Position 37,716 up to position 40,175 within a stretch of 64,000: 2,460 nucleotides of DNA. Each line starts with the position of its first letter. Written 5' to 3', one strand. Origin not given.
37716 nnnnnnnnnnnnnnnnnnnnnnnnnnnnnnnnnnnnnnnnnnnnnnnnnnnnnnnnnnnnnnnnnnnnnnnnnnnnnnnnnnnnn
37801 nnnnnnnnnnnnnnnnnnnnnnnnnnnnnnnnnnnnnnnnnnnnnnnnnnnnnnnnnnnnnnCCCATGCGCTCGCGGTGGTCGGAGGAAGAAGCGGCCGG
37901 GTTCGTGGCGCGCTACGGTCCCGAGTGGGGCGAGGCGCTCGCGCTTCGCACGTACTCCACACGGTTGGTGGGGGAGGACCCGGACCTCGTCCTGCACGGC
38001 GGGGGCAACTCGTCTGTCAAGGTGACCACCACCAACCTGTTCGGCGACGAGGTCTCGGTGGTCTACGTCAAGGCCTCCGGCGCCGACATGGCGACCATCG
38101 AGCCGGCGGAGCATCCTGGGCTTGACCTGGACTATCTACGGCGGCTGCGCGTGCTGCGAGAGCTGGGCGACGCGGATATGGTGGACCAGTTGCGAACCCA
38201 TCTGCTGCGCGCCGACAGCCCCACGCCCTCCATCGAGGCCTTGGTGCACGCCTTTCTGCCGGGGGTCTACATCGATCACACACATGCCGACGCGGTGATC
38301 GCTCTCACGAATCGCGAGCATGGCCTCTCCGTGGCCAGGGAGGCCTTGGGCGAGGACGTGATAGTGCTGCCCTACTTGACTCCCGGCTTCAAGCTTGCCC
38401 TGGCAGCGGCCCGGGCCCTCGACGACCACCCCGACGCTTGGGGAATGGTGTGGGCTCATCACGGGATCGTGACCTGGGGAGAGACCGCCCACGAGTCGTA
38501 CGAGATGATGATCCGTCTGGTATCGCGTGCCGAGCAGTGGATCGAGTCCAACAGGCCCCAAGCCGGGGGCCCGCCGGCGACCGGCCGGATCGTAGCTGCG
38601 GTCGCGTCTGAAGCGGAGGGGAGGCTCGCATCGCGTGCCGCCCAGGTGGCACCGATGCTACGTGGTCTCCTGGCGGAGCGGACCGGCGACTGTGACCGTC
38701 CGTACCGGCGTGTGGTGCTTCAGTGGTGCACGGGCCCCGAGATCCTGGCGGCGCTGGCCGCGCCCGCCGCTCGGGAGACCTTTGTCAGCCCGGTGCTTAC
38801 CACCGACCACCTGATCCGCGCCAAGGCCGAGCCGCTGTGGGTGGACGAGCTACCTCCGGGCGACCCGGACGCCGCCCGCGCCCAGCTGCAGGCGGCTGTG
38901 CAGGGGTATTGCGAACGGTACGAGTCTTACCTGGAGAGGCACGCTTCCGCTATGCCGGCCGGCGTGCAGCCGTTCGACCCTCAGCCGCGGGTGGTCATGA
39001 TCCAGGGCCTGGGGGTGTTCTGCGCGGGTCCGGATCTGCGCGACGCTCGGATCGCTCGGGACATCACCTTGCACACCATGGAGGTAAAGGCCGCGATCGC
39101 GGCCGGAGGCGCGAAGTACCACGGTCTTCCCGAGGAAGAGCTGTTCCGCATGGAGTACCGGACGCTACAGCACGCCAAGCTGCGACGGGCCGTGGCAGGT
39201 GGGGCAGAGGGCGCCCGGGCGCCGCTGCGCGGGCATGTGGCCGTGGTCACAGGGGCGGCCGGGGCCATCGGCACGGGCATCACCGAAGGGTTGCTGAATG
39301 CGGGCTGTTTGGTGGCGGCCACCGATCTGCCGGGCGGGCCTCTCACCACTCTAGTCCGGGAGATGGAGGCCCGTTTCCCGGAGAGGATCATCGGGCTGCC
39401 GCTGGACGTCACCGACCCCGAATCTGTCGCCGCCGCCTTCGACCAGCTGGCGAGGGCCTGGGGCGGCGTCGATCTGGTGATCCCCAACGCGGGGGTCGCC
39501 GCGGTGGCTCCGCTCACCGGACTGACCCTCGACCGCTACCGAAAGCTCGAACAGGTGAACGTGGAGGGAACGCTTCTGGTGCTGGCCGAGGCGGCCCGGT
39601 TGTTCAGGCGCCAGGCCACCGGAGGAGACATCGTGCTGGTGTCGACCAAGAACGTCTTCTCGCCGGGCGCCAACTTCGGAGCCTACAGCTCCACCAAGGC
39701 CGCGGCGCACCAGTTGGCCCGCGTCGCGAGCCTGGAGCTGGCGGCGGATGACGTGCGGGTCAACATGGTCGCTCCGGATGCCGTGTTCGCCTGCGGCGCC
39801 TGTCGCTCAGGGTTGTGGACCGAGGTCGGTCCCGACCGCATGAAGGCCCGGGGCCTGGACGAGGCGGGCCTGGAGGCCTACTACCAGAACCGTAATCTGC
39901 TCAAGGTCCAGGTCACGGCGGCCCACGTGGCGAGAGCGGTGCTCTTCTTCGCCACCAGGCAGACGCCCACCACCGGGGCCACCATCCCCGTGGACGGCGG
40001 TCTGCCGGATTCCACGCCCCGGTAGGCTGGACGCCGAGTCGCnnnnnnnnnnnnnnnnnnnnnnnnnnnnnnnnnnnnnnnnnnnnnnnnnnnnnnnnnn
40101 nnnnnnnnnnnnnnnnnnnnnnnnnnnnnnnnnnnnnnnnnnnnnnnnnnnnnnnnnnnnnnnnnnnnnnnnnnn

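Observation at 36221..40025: lsrF-like thiolase + rpe/lsrE-like epimerase + yuxG-like aldolase/SDR: a sugar-phosphate module resembling the distal part of the Salmonella lsrFGE AI-2 processing operon, but without lsrK/lsrG/lsrR or a transporter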

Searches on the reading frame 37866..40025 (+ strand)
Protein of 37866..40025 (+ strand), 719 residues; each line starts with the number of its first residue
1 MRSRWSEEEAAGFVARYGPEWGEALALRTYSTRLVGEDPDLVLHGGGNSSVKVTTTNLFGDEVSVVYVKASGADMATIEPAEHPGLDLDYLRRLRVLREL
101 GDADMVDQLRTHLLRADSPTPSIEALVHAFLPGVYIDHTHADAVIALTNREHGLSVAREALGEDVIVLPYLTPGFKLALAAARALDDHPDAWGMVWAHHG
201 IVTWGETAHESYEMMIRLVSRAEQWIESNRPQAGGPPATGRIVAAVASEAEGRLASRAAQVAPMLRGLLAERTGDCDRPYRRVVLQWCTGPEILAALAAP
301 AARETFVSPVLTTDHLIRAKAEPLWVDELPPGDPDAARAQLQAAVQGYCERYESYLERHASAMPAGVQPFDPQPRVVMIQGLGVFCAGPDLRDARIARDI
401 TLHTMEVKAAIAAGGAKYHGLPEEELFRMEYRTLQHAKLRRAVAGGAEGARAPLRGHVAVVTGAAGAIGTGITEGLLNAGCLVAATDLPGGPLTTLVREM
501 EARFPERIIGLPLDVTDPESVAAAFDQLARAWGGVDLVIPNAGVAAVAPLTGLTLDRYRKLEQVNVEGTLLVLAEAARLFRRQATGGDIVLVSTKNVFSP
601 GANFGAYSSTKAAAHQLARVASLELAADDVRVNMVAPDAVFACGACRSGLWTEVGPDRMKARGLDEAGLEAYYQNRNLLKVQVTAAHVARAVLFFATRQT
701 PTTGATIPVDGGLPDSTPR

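Call 8: search_protein_families(library=pfam, proteins=[window:37866-40025:+])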
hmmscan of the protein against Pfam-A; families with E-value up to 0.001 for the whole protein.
window:37866-40025:+ (719 aa): 5 families
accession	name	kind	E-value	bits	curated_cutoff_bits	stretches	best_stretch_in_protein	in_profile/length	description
PF00106.31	adh_short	-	8.7e-37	126.9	26.6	1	458-640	2-182/195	short chain dehydrogenase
PF13561.12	adh_short_C2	-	3.7e-36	125.3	27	1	463-713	1-235/236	Enoyl-(Acyl carrier protein) reductase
PF00596.27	Aldolase_II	-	5.1e-22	79.1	22.2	1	38-225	12-182/183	Class II Aldolase and Adducin N-terminal domain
PF08659.16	KR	-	1.1e-06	29.2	22.6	1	460-572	4-119/180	KR domain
PF01370.27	Epimerase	-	0.00024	21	20.9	1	460-610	2-145/240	NAD dependent epimerase/dehydratase family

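Call 9: search_protein_families(library=ncbifam, proteins=[window:37866-40025:+])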
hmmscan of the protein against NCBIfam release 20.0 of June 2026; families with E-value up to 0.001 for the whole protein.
window:37866-40025:+ (719 aa): 209 families (the best 25 are shown)
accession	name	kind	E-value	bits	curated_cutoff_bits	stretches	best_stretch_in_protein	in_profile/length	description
NF006194.0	PRK08324.2-2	equivalog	9.3e-259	860.8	686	1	1-719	1-703/703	bifunctional aldolase/short-chain dehydrogenase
NF006195.0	PRK08324.2-3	equivalog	2.1e-177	591.4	931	1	1-715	1-674/678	bifunctional aldolase/short-chain dehydrogenase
NF006192.0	PRK08324.1-6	equivalog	2.3e-166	555.1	639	1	1-712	1-678/685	bifunctional aldolase/short-chain dehydrogenase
NF006190.0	PRK08324.1-4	equivalog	1.1e-149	499.6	1014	1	23-717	16-687/689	bifunctional aldolase/short-chain dehydrogenase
NF006196.0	PRK08324.2-4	equivalog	7.3e-146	487.2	831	1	1-712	1-652/657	bifunctional aldolase/short-chain dehydrogenase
TIGR02632.1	RhaD_aldol-ADH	equivalog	1.5e-140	469.8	567.75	1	30-719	6-676/676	bifunctional rhamnulose-1-phosphate aldolase/short-chain dehydrogenase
NF006189.0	PRK08324.1-3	equivalog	1.6e-128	430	634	1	29-716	29-698/701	bifunctional rhamnulose-1-phosphate aldolase/short-chain dehydrogenase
NF006193.0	PRK08324.2-1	subfamily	1.9e-119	399.9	1213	1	19-712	21-698/705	bifunctional aldolase/short-chain dehydrogenase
NF006191.0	PRK08324.1-5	equivalog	1.8e-111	373.7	1240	1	22-715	25-702/706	bifunctional aldolase/short-chain dehydrogenase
NF006188.0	PRK08324.1-1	equivalog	6.1e-106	355.3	1152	1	33-714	15-674/679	bifunctional aldolase/short-chain dehydrogenase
NF006197.0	PRK08324.2-5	equivalog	3.2e-65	220.7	627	1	23-480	15-445/583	bifunctional aldolase/short-chain dehydrogenase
NF005559.1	PRK07231.1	subfamily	1.3e-34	119.9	215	1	454-713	2-247/249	glucose 1-dehydrogenase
NF004791.0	PRK06138.1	equivalog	7.1e-34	117.2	312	1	454-713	3-249/252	SDR family oxidoreductase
TIGR02415.1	23BDH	subfamily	1.5e-32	113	304.35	1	458-713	2-251/254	acetoin reductase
NF004203.0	PRK05653.2-4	subfamily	3.7e-32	111.7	313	1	454-712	4-255/260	3-oxoacyl-ACP reductase FabG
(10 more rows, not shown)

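Call 28: search_solved_structures(query=window:37866-40025:+, max_evalue=0.00001)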
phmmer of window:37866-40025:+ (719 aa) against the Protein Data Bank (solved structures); distinct sequences matched with E-value up to 0.00001: 448 (the best 60 are shown).
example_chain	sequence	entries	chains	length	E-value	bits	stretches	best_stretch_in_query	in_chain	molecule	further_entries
3m4r_A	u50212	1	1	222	3.8e-42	147.7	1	29-228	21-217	Uncharacterized protein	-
4trr_A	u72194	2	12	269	6.2e-23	84.2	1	453-705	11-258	Putative D-beta-hydroxybutyrate dehydrogenase | 3-hydroxybutyrate dehydrogenase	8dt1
3wtc_A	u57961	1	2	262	1.6e-22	82.8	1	450-713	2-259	Putative oxidoreductase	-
3a28_C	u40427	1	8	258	3e-22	81.9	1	457-713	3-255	L-2.3-butanediol dehydrogenase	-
4weo_A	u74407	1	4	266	2e-20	76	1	451-713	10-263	Putative acetoin(Diacetyl) reductase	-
3wye_A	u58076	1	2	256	2.5e-20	75.6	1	458-713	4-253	Diacetyl reductase [(S)-acetoin forming],L-2,3-butanediol dehydrogenase,Diacetyl reductase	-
1geg_A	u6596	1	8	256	8.9e-20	73.8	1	458-713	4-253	ACETOIN REDUCTASE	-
6m9u_A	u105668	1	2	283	9.3e-20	73.7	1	453-642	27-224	Oxidoreductase, short chain dehydrogenase/reductase family protein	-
3r1i_A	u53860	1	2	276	1e-19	73.6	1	454-639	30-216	Short-chain type dehydrogenase/reductase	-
6pei_A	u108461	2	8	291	1.2e-19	73.3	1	448-640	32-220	Sorbitol dehydrogenase (L-iditol 2-dehydrogenase)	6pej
1k2w_A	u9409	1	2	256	1.3e-19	73.2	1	454-640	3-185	SORBITOL DEHYDROGENASE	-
6ow4_A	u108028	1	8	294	1.5e-19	73.1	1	453-642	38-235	Oxidoreductase, short chain dehydrogenase/reductase family protein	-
4e6p_A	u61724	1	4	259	3.4e-19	71.9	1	454-640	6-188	Probable sorbitol dehydrogenase (L-iditol 2-dehydrogenase)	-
5o3z_A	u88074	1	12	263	8.2e-19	70.6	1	457-712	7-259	Sorbitol-6-phosphate dehydrogenase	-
6ci9_A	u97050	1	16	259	2.4e-18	69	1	453-714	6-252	3-oxoacyl-[acyl-carrier-protein] reductase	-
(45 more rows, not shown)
